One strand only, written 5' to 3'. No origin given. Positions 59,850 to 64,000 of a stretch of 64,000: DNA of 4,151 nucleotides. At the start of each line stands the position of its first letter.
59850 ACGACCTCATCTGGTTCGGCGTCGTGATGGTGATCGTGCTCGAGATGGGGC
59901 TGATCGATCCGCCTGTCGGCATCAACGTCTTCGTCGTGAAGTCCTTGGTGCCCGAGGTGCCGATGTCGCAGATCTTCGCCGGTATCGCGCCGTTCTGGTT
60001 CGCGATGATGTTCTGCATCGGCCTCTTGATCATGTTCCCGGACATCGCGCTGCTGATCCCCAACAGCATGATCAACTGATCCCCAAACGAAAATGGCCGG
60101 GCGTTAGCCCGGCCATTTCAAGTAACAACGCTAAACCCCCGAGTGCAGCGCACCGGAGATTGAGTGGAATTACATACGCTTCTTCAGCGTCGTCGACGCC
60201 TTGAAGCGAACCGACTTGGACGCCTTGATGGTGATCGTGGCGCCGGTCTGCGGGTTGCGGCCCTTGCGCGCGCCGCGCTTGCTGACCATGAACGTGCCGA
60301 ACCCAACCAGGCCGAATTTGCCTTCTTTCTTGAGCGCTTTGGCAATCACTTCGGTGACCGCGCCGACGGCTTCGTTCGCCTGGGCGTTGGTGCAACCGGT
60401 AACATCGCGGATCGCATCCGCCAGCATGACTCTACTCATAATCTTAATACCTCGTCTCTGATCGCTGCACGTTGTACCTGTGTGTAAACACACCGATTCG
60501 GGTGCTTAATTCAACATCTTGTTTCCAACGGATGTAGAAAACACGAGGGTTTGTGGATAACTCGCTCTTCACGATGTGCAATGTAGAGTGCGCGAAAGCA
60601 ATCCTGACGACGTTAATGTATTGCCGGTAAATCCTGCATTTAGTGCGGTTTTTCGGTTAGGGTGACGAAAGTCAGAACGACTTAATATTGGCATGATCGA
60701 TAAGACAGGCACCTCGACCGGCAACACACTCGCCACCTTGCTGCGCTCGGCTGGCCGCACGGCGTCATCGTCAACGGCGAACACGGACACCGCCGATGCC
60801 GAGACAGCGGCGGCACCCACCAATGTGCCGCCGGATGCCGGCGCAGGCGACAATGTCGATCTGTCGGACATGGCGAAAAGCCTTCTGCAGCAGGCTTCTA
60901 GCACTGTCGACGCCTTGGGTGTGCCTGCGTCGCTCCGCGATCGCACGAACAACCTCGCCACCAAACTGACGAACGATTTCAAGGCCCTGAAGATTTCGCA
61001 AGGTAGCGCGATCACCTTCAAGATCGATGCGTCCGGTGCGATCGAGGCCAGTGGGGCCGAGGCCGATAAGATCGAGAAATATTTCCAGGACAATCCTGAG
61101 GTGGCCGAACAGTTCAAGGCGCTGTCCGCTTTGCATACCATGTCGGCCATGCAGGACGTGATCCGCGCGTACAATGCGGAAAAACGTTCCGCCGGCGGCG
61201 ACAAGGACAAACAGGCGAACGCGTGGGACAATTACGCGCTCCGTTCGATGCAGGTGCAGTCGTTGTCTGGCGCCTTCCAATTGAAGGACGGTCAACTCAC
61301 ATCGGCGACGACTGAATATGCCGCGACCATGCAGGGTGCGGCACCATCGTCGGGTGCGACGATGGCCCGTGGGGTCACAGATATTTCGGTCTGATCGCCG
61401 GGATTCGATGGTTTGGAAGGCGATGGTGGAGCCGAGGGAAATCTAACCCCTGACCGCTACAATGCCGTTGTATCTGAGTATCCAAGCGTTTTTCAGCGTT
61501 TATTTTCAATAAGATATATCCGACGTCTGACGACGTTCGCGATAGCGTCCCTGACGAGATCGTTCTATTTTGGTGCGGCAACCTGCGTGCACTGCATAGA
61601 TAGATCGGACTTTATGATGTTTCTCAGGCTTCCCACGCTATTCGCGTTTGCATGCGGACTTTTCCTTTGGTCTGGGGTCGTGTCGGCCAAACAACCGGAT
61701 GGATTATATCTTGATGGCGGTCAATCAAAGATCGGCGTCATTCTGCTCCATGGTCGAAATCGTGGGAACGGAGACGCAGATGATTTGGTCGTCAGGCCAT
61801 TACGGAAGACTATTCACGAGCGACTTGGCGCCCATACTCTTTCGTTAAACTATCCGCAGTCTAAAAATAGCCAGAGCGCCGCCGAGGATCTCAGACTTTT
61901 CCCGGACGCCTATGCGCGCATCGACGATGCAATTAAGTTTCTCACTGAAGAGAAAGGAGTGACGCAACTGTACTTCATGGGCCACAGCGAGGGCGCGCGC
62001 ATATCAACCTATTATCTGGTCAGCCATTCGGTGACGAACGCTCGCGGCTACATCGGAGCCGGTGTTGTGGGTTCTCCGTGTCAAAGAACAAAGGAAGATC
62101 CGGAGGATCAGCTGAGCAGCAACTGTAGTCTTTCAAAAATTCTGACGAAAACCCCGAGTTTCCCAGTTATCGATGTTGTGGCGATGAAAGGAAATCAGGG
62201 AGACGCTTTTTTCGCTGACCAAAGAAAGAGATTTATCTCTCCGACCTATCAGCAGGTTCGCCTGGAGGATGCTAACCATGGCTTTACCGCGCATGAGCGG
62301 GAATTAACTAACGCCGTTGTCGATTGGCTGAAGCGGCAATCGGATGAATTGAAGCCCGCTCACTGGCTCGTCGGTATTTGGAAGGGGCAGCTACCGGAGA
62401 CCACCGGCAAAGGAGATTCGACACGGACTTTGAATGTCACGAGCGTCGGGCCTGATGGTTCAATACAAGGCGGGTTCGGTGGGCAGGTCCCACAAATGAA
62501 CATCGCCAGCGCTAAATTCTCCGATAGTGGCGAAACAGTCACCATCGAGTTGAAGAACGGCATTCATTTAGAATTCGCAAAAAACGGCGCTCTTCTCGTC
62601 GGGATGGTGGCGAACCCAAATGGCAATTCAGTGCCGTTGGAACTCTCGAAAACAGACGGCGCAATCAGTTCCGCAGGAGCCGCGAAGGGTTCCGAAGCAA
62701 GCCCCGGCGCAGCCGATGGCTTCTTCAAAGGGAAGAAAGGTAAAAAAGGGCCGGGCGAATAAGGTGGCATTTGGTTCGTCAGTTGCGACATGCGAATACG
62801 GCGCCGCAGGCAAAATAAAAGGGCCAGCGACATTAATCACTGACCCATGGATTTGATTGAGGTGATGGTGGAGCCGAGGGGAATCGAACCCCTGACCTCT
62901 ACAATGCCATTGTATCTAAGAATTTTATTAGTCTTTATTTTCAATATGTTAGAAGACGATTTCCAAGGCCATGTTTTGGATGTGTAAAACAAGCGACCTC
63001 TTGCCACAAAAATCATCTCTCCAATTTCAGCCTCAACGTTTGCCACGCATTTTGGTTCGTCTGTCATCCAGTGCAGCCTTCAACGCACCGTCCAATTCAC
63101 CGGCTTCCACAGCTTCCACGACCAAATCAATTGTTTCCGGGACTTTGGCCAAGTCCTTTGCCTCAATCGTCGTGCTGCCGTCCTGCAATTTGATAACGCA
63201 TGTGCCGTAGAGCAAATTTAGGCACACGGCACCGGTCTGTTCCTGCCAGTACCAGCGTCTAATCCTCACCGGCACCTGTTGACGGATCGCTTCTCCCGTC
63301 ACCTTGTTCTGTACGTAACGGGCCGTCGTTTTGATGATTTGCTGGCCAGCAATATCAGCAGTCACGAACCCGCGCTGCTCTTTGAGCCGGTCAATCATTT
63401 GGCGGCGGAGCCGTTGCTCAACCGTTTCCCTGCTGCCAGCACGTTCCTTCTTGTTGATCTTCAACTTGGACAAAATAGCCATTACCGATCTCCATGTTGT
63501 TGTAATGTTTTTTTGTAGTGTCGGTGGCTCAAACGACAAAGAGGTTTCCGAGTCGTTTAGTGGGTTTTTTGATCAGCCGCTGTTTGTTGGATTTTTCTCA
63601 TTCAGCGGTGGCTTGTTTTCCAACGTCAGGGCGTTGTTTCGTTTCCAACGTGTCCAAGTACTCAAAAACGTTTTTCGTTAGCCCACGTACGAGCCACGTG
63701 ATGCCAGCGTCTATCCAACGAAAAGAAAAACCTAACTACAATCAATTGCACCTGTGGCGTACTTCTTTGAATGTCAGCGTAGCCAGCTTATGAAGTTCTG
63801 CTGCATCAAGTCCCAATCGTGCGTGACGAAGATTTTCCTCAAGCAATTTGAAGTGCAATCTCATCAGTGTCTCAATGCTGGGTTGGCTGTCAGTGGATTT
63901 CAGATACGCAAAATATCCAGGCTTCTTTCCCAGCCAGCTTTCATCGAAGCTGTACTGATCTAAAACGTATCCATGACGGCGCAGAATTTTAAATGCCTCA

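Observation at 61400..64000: Genomic-island junction: two direct, progressively decayed copies of a tRNA-Ala(GGC) 3-prime end with shared island-side flanks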

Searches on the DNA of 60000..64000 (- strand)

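Call 6: search_rna_families(source=window, start=60000, end=64000, threshold=evalue, max_evalue=10, show_alignments=4)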
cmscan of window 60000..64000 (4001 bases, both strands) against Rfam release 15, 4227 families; matches with E-value up to 10: 11.
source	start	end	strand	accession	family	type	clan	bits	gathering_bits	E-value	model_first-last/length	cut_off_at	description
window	62866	63000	-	RF00023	tmRNA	Gene;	CL00001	29.9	47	1.8e-09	1-374/374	no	transfer-messenger RNA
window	62795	62893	-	RF04321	tmRNA_permuted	Gene;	-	28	47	0.0054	36-97/213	no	permuted transfer-messenger RNA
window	60057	60120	+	RF02784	SorX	Gene; sRNA;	-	20.7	46.6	0.11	1-73/73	no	Singlet oxygen resistance RNA X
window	60089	60158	-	RF02784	SorX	Gene; sRNA;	-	19.4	46.6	0.28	1-73/73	no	Singlet oxygen resistance RNA X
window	60087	60159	-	RF02651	SorY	Gene; sRNA;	-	19.2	111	1.2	1-83/83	no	Singlet oxygen resistance RNA Y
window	60063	60158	-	RF01773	rpsL_pseudo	Cis-reg; leader;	-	19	70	1.1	1-128/128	no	Pseudomonas rpsL leader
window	62870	62908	-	RF01684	mascRNA-menRNA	Gene;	-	17.6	42.5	5.5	1-56/56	no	MALAT1-associated small cytoplasmic RNA/MEN beta RNA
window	60090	60135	-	RF01397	isrO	Gene; sRNA;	-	17.5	42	1.6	1-201/201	no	isrO Hfq binding RNA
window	62720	62753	+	RF01100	PK-BYV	Cis-reg;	-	16.7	50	5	1-40/40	no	3'-terminal pseudoknot in BYV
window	61312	61461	-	RF04321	tmRNA_permuted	Gene;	-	14.7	47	5.8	26-119/213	no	permuted transfer-messenger RNA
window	61424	61497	-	RF00023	tmRNA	Gene;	CL00001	9.4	47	0.87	1-374/374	no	transfer-messenger RNA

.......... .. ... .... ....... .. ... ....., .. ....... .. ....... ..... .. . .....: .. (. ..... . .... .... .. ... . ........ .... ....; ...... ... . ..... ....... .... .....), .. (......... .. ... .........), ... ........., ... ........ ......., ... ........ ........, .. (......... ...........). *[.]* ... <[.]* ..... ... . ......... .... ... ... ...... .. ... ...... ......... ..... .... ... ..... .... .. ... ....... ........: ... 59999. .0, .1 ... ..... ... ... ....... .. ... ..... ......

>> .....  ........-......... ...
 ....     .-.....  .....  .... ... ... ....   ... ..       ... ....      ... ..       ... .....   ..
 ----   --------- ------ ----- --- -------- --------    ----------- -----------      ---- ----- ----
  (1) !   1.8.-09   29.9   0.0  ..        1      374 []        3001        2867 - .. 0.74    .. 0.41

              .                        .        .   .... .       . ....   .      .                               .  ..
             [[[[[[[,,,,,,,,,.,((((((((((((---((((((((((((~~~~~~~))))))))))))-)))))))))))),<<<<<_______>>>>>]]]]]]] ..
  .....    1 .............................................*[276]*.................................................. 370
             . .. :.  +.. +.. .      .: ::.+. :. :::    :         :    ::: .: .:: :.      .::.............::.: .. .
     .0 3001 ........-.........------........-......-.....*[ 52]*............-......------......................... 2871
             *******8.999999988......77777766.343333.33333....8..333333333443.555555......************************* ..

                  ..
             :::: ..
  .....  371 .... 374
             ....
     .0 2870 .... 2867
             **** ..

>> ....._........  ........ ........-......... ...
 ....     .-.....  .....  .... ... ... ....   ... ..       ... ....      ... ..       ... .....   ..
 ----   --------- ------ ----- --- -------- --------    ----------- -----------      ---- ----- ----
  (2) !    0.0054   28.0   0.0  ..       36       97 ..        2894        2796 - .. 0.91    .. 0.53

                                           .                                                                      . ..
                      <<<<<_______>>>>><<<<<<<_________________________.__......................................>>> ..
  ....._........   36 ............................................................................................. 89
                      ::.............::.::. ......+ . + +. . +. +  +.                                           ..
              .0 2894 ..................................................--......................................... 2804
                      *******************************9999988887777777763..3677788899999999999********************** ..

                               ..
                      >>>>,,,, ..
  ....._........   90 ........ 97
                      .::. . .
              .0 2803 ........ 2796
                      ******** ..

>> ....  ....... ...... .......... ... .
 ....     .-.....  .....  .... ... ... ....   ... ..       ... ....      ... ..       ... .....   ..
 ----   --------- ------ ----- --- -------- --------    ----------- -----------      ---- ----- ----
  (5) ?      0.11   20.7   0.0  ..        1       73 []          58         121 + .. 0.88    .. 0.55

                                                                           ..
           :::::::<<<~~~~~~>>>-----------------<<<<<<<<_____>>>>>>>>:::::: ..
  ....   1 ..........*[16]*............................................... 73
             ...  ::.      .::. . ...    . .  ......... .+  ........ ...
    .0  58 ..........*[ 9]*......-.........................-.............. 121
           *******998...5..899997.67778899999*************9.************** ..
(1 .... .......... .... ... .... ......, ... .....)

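Call 68: search_rna_families(source=L001, start=2800, end=12300, threshold=gathering)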
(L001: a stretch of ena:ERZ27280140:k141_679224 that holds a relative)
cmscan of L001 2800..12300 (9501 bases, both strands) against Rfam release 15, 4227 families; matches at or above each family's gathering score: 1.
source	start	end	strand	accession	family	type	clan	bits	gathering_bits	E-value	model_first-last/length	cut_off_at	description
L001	3014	3086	+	RF00005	tRNA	Gene; tRNA;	CL00001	66.6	29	4e-13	1-71/71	no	tRNA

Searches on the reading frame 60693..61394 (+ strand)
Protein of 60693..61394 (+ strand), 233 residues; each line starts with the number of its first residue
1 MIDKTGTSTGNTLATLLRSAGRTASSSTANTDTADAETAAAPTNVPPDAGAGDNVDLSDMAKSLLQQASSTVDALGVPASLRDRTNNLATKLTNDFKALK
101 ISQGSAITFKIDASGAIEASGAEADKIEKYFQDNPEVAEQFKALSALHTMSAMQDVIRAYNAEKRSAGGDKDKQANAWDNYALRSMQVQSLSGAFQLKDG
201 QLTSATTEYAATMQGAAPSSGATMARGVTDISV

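Call 19: search_protein_families(library=pfam, proteins=[window:60693-61394:+], max_evalue=0.01)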
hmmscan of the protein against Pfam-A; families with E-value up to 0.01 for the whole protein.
window:60693-61394:+ (233 aa): 0 families

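Call 20: search_protein_families(library=phrogs, proteins=[window:60693-61394:+], max_evalue=0.01)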
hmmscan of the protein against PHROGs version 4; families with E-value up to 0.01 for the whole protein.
window:60693-61394:+ (233 aa): 0 families

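Call 21: find_related_loci(query=window:60693-61394:+, collection=genome_contigs, flank=10000)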
Query window:60693-61394:+ (233 aa) in genome_contigs; peptide patterns used: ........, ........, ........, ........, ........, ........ (x = any residue, [..] = any of these).
599 stretches matched a pattern, but none encodes a relative of the query by tblastn (E <= 1e-3).

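Call 29: search_protein_families(library=ncbifam, proteins=[window:60693-61394:+], max_evalue=0.1)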
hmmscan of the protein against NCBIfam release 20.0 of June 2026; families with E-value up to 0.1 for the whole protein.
window:60693-61394:+ (233 aa): 1 family
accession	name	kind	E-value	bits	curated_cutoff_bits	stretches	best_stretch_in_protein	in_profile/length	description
TIGR04529.1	MTB_hemophore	subfamily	0.074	13.9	32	0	117-150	7-40/77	hemophore-related protein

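Call 49: find_encoding_contigs(protein=window:60693-61394:+, flank=6000, max_places=10)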
Protein window:60693-61394:+ (233 aa): 10 contigs read that carry it; 6 places shown.
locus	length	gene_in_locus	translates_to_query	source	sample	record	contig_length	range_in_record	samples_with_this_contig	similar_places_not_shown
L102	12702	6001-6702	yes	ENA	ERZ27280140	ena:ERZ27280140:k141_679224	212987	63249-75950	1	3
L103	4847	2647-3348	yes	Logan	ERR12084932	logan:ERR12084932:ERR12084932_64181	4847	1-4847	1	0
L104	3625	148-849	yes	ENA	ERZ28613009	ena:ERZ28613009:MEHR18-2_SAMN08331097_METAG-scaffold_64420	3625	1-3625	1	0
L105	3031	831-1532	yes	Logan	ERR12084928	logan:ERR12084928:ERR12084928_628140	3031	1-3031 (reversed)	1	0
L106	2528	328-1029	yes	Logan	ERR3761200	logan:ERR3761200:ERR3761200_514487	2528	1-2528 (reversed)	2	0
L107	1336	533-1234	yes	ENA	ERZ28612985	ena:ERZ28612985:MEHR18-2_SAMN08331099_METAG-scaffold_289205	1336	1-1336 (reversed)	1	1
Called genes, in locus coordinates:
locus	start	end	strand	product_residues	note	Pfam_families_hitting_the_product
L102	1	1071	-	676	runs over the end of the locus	PF01970:TctA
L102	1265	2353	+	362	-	PF03401:TctC (faint)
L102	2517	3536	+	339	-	PF03480:DctP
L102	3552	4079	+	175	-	PF04290:DctQ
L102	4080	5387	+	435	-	PF06808:DctM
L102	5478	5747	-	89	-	PF00216:Bac_DNA_binding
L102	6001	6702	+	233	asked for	-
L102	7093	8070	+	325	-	PF12048:DUF3530 (faint)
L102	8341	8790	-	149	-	-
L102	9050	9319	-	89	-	PF20331:DUF6626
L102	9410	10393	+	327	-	-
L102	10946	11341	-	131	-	-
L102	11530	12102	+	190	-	PF00589:Phage_integrase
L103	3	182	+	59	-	?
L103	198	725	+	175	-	PF04290:DctQ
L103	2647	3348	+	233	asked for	-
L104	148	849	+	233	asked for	-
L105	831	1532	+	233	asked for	-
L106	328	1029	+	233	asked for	-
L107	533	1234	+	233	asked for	-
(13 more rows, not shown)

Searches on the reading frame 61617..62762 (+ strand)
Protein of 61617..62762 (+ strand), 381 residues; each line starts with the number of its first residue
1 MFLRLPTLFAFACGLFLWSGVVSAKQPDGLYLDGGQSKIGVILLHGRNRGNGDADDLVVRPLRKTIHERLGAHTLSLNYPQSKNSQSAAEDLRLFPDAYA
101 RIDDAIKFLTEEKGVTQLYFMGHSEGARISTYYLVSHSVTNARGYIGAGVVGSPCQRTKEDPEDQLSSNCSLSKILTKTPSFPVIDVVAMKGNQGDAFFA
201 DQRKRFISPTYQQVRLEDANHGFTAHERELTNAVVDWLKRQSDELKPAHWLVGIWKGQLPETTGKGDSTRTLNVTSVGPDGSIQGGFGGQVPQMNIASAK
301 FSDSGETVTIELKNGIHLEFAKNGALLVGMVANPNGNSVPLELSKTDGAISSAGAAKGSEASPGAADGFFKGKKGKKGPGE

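Call 19: search_protein_families(library=pfam, proteins=[window:61617-62762:+], max_evalue=0.01)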
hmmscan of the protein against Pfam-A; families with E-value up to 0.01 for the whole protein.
window:61617-62762:+ (381 aa): 2 families
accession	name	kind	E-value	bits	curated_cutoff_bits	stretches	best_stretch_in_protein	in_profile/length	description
PF12048.14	DUF3530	-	2.9e-08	33.8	29.8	1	98-240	178-310/310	Protein of unknown function (DUF3530)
PF00561.26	Abhydrolase_1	-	3.5e-06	27.3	25.8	1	41-137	3-90/245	alpha/beta hydrolase fold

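Call 20: search_protein_families(library=phrogs, proteins=[window:61617-62762:+], max_evalue=0.01)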
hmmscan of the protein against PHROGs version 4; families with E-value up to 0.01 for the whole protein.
window:61617-62762:+ (381 aa): 0 families

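Call 29: search_protein_families(library=ncbifam, proteins=[window:61617-62762:+], max_evalue=0.1)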
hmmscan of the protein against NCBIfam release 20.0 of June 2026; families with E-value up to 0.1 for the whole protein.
window:61617-62762:+ (381 aa): 1 family
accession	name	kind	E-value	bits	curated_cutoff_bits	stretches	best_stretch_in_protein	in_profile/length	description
NF041096.1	esterase_EstD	equivalog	0.0024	17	600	1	90-146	215-269/421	esterase EstD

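Call 45: find_related_loci(query=window:61617-62762:+, collection=metagenome_contigs, flank=8000)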
Query window:61617-62762:+ (381 aa) in metagenome_contigs; peptide patterns used: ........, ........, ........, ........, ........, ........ (x = any residue, [..] = any of these).
177 stretches matched a pattern, but none encodes a relative of the query by tblastn (E <= 1e-3).

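Call 50: find_encoding_contigs(protein=window:61617-62762:+, flank=6000, max_places=10)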
Protein window:61617-62762:+ (381 aa): 6 contigs read that carry it; 6 places shown.
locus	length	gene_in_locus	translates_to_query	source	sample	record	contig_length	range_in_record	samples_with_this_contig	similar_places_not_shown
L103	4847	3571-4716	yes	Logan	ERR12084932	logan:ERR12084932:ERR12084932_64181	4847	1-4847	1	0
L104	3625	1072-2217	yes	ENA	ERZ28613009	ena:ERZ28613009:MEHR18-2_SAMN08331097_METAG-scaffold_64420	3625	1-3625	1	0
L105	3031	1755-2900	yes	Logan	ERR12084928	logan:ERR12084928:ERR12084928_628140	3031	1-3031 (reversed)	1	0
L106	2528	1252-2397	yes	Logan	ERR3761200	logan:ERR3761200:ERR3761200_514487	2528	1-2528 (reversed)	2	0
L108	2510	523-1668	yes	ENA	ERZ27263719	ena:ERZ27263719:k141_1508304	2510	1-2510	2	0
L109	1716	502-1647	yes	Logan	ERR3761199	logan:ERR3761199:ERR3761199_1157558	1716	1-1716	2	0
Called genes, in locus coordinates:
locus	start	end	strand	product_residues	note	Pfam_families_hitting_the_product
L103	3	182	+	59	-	?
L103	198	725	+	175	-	PF04290:DctQ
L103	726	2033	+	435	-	PF06808:DctM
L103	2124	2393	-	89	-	PF00216:Bac_DNA_binding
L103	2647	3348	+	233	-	-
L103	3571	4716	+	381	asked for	PF12048:DUF3530 (faint), PF00561:Abhydrolase_1 (weak)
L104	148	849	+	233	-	-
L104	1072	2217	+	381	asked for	PF12048:DUF3530 (faint), PF00561:Abhydrolase_1 (weak)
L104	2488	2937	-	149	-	-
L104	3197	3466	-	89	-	PF20331:DUF6626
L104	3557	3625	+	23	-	?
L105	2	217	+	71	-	?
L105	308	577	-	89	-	PF00216:Bac_DNA_binding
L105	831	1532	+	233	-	-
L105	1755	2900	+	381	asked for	PF12048:DUF3530 (faint), PF00561:Abhydrolase_1 (weak)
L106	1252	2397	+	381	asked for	PF12048:DUF3530 (faint), PF00561:Abhydrolase_1 (weak)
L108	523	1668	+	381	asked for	PF12048:DUF3530 (faint), PF00561:Abhydrolase_1 (weak)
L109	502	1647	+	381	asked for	PF12048:DUF3530 (faint), PF00561:Abhydrolase_1 (weak)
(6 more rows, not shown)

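Call 69: search_protein_families(library=padloc, proteins=[window:61617-62762:+], max_evalue=0.01)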
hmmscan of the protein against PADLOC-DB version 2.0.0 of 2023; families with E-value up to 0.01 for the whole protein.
window:61617-62762:+ (381 aa): 0 families
